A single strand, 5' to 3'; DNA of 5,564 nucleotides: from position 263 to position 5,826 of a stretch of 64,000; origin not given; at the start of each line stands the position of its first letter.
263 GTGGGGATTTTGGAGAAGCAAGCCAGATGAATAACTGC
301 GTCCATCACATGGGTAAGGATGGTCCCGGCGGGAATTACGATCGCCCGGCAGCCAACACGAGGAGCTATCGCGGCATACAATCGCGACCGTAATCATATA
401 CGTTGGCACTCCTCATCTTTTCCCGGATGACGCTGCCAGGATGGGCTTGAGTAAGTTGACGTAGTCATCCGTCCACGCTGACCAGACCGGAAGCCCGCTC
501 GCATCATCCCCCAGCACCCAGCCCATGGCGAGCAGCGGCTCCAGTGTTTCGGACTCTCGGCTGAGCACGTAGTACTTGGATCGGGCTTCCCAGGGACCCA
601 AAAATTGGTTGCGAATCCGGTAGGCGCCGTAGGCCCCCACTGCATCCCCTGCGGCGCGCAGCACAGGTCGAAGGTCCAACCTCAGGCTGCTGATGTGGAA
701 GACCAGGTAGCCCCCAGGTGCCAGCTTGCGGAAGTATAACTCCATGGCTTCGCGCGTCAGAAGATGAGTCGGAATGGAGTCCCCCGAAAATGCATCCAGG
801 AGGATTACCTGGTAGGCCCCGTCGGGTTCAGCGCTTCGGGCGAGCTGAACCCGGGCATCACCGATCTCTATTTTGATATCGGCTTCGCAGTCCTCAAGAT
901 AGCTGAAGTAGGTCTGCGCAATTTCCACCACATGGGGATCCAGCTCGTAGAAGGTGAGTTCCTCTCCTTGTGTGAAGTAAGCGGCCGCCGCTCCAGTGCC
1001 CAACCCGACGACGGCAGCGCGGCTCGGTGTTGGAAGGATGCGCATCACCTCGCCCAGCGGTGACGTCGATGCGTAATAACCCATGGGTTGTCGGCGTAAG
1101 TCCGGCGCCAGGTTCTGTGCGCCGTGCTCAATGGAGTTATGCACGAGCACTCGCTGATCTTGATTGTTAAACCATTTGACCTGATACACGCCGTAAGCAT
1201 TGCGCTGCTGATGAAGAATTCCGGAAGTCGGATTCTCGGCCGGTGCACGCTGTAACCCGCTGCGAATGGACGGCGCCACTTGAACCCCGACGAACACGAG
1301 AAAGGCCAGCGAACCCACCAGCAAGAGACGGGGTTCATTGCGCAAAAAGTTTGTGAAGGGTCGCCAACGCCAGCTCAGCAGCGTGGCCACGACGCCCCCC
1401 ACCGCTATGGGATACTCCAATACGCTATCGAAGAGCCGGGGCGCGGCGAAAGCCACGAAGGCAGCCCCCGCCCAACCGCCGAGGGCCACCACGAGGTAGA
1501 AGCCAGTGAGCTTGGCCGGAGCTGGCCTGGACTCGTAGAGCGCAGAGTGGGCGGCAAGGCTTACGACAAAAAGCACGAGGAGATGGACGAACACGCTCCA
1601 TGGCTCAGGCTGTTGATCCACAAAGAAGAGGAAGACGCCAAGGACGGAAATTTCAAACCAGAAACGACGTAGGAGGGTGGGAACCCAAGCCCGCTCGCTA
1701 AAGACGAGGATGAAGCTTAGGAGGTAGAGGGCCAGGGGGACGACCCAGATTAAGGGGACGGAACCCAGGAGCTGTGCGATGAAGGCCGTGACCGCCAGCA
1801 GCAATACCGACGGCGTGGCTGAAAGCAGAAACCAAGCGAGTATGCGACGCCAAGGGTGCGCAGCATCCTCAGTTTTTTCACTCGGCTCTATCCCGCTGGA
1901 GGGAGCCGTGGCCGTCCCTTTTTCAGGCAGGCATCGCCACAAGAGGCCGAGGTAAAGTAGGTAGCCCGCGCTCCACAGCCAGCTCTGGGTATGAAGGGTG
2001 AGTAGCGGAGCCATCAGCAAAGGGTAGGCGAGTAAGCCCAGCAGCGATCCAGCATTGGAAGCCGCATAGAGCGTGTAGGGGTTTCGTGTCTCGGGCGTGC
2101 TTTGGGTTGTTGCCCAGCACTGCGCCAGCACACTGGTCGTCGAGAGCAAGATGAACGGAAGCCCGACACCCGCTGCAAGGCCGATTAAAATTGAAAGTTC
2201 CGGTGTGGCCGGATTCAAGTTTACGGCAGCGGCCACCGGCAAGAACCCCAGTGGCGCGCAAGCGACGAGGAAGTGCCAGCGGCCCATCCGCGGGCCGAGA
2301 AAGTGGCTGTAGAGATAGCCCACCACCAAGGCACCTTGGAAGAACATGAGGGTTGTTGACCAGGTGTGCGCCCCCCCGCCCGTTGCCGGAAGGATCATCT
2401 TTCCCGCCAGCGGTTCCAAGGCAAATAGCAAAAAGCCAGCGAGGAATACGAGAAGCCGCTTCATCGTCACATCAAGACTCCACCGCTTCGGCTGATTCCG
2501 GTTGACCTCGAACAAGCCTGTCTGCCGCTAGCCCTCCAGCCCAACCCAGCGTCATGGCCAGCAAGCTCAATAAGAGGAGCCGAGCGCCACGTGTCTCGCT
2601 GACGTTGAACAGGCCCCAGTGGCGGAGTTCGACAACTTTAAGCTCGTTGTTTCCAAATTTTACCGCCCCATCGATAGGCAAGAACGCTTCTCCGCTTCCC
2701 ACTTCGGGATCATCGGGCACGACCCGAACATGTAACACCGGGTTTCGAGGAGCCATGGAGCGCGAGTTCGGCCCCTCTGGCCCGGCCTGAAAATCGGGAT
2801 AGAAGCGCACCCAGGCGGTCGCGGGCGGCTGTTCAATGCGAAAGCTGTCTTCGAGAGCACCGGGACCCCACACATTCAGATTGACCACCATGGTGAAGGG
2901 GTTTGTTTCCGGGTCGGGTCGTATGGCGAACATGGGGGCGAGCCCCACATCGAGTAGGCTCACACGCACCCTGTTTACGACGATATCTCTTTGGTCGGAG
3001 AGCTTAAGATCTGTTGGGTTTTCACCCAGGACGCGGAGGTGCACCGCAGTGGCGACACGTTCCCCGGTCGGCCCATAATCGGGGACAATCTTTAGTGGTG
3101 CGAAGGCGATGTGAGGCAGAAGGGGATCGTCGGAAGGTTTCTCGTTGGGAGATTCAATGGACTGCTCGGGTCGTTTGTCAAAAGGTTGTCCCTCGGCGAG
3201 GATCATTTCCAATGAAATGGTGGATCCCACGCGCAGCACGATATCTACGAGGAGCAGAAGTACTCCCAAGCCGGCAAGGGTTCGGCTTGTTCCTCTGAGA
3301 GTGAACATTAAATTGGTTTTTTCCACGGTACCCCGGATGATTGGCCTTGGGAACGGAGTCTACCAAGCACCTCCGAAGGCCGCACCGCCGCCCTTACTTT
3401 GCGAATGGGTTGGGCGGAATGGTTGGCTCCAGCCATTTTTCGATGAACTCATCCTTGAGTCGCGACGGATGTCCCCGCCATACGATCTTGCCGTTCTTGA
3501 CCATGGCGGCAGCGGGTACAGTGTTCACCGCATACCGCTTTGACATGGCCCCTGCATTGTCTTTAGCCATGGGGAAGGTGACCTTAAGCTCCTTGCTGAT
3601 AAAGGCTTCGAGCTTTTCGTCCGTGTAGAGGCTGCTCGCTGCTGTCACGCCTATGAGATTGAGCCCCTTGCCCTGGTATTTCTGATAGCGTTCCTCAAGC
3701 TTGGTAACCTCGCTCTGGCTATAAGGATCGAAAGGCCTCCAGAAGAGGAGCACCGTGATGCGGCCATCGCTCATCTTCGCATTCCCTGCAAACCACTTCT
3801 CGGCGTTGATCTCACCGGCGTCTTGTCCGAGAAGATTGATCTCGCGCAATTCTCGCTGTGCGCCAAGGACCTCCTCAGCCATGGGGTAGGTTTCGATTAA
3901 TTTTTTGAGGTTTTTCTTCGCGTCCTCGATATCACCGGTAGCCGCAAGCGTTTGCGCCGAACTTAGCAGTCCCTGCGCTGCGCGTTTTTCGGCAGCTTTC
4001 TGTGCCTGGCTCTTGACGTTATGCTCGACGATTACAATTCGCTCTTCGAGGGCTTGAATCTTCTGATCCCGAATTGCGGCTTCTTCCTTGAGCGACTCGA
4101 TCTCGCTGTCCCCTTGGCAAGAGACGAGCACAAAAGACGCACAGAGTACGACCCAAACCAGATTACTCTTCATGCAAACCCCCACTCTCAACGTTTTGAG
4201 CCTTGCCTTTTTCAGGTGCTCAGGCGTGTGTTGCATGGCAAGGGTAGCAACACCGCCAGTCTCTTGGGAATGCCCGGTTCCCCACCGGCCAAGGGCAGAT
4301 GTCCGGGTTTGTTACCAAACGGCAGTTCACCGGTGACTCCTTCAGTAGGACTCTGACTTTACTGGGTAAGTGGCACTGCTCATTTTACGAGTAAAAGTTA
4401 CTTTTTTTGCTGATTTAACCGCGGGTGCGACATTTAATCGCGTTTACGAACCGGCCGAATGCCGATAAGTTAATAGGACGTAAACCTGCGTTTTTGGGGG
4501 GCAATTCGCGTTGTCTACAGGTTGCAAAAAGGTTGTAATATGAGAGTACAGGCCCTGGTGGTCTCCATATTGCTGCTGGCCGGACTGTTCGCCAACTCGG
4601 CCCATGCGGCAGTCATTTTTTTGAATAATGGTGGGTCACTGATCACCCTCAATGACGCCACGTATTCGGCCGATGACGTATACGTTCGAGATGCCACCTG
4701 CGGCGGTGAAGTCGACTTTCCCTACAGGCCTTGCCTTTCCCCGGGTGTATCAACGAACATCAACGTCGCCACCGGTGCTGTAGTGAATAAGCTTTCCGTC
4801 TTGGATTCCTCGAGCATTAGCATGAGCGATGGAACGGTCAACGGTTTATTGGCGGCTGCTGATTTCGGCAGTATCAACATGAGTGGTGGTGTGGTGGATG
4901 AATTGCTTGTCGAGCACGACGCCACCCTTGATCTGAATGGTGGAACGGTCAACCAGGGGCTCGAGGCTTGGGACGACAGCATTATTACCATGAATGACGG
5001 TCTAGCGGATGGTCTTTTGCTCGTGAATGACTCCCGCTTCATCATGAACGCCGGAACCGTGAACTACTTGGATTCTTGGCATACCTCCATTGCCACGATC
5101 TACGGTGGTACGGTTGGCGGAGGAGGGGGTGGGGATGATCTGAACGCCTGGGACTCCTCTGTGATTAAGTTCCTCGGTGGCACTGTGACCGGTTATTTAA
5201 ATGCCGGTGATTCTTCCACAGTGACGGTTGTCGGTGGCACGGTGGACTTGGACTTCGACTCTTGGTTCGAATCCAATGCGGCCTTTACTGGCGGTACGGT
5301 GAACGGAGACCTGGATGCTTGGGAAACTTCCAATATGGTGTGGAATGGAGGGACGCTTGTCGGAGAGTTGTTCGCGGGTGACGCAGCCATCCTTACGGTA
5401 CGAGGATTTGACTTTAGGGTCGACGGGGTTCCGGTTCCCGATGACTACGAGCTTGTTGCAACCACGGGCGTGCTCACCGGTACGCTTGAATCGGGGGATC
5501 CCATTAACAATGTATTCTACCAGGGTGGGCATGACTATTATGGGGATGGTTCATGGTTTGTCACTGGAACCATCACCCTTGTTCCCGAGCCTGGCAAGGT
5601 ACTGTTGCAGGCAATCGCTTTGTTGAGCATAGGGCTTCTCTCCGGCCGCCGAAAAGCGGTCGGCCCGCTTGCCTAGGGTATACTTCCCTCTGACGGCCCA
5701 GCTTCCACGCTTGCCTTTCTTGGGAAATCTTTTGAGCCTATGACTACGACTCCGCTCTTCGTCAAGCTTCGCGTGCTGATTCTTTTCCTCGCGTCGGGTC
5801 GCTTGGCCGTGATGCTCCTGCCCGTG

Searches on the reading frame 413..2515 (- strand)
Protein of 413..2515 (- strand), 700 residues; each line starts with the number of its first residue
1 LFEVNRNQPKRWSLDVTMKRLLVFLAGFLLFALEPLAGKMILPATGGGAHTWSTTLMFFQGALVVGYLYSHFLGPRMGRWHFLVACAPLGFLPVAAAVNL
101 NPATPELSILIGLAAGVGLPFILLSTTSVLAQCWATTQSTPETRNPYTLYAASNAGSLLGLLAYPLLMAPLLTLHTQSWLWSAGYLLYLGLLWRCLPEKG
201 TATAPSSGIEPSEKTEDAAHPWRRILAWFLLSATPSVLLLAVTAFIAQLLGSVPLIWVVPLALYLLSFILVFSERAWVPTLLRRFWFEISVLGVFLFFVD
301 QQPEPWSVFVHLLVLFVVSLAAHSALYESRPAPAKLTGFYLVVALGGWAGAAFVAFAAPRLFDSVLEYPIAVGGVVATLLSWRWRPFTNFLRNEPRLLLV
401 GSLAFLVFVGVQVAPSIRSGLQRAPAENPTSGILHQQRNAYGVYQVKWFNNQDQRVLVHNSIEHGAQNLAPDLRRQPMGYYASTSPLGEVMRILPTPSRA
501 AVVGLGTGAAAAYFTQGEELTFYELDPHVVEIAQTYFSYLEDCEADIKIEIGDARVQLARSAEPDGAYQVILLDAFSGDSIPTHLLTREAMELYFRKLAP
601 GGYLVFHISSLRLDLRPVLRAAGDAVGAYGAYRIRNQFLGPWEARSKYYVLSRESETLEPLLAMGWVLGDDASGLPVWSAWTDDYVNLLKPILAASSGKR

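Call 9: search_protein_families(library=pfam, proteins=[window:413-2515:-], max_evalue=0.01)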
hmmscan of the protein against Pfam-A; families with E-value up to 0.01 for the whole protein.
window:413-2515:- (700 aa): 0 families

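Call 84: search_protein_families(library=ncbifam, proteins=[window:413-2515:-], max_evalue=0.00001)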
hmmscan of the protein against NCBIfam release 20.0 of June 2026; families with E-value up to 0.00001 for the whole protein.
window:413-2515:- (700 aa): 4 families
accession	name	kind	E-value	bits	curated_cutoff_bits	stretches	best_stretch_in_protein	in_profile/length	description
NF037959.1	MFS_SpdSyn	subfamily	1.6e-14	53.6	40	1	453-608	234-385/480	fused MFS/spermidine synthase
NF003380.0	PRK04457.1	equivalog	2.7e-08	33.2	304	1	497-607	70-179/265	polyamine aminopropyltransferase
NF002956.0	PRK03612.1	equivalog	5.2e-06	25.1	472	0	491-610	294-419/522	polyamine aminopropyltransferase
NF002010.0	PRK00811.1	equivalog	6.8e-06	25.5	260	1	494-617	76-202/287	polyamine aminopropyltransferase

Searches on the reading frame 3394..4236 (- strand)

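Call 9: search_protein_families(library=pfam, proteins=[window:3394-4236:-], max_evalue=0.01)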
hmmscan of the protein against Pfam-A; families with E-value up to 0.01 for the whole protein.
window:3394-4236:- (280 aa): 5 families
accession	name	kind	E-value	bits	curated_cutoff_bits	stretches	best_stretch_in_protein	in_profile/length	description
PF00578.27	AhpC-TSA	-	4.2e-12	46.5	26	1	157-251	24-121/124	AhpC/TSA family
PF08534.16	Redoxin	-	2.6e-08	34.2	26.6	1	157-256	27-133/148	Redoxin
PF13905.12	Thioredoxin_8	-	2.4e-07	31.4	27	1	158-247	1-89/94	Thioredoxin-like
PF13174.12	TPR_6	-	0.0085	17.1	26.3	0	90-118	3-31/33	Tetratricopeptide repeat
PF19911.4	DUF6384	-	0.0095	15.5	25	0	44-115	118-189/308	Family of unknown function (DUF6384)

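Call 84: search_protein_families(library=ncbifam, proteins=[window:3394-4236:-], max_evalue=0.00001)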
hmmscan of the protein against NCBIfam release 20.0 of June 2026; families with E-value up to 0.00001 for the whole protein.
window:3394-4236:- (280 aa): 2 families
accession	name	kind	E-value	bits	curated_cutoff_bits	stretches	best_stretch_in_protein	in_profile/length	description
NF041202.1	StoA_CxxC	exception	4.4e-11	42.9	210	1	157-251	51-144/163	endospore biogenesis thiol-disulfide oxidoreductase StoA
NF002854.0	PRK03147.1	subfamily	4.6e-11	42.9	170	1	157-274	61-174/176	thiol-disulfide oxidoreductase ResA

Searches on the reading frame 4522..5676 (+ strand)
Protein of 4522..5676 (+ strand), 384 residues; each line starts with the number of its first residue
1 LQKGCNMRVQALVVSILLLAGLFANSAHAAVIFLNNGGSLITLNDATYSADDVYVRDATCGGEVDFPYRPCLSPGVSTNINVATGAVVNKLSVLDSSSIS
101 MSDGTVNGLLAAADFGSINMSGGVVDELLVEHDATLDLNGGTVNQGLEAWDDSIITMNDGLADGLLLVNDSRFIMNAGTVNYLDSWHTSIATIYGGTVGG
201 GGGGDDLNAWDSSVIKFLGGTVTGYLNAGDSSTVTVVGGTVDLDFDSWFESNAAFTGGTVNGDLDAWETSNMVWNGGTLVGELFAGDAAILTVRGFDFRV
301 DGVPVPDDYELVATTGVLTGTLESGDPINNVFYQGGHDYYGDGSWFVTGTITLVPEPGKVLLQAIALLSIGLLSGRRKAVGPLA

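Call 4: search_protein_families(library=pfam, proteins=[window:4522-5676:+], max_evalue=0.01)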
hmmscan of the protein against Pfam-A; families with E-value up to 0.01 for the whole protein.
window:4522-5676:+ (384 aa): 0 families

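Call 5: search_protein_families(library=ncbifam, proteins=[window:4522-5676:+], max_evalue=0.01)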
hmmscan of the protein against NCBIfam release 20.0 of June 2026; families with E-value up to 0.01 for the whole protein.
window:4522-5676:+ (384 aa): 0 families
